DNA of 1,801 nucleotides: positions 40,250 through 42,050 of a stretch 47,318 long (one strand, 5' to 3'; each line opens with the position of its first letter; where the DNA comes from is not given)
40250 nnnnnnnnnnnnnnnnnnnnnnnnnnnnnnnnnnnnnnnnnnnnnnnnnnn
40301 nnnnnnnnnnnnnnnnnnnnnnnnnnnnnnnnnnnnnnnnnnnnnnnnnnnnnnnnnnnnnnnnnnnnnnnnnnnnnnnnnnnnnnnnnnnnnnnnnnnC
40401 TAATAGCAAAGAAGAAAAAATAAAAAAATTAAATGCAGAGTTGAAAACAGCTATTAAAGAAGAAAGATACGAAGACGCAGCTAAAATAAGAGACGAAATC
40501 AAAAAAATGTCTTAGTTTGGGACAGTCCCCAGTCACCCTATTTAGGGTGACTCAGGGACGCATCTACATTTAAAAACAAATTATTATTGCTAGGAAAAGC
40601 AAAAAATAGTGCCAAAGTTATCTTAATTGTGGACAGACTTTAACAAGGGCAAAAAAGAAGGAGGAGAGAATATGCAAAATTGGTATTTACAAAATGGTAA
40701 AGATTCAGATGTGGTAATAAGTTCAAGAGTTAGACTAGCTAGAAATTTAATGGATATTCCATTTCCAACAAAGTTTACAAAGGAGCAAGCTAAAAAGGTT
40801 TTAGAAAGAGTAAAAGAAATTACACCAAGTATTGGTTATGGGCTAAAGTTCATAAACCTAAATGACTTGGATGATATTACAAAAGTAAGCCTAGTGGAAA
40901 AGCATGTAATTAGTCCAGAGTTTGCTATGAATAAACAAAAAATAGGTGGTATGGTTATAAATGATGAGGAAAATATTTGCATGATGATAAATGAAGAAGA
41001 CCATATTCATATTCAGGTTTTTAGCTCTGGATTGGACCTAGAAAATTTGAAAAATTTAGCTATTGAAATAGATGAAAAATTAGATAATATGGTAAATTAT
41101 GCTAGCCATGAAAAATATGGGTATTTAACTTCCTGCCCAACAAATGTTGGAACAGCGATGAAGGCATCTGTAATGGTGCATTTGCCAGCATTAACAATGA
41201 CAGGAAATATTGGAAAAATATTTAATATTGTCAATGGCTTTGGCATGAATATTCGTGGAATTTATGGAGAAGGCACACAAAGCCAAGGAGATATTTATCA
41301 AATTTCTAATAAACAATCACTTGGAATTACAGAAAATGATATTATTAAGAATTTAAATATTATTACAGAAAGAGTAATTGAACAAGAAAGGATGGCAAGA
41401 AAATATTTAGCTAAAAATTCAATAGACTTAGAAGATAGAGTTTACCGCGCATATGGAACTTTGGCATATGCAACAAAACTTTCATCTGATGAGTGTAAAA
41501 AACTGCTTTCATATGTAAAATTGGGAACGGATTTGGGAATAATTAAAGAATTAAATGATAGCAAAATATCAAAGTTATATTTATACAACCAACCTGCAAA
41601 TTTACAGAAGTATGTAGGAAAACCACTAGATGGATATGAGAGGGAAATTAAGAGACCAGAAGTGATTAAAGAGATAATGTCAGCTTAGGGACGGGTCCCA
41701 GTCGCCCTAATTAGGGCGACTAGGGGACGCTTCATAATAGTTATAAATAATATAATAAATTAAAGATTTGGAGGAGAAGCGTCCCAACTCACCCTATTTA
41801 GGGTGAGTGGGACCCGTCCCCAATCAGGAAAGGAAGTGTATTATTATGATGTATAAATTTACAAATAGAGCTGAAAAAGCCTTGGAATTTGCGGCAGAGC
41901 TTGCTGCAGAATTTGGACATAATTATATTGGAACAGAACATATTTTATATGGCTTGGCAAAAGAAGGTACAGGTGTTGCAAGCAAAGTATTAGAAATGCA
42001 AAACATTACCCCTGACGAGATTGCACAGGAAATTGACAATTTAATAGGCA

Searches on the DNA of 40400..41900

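Call 63: search_rna_families(source=window, start=40400, end=41900, threshold=evalue, max_evalue=1)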
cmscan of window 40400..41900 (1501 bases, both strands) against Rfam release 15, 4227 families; matches with E-value up to 1: 2.
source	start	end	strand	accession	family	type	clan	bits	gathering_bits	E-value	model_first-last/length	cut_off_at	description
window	41689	41819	-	RF04108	mir-2513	Gene; miRNA;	-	38.8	89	1.3e-05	1-120/120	no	mir-2513 microRNA precursor family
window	40945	41038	+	RF00474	snosnR57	Gene; snRNA; snoRNA; CD-box;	-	26.2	50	0.24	1-95/95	no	Small nucleolar RNA snR57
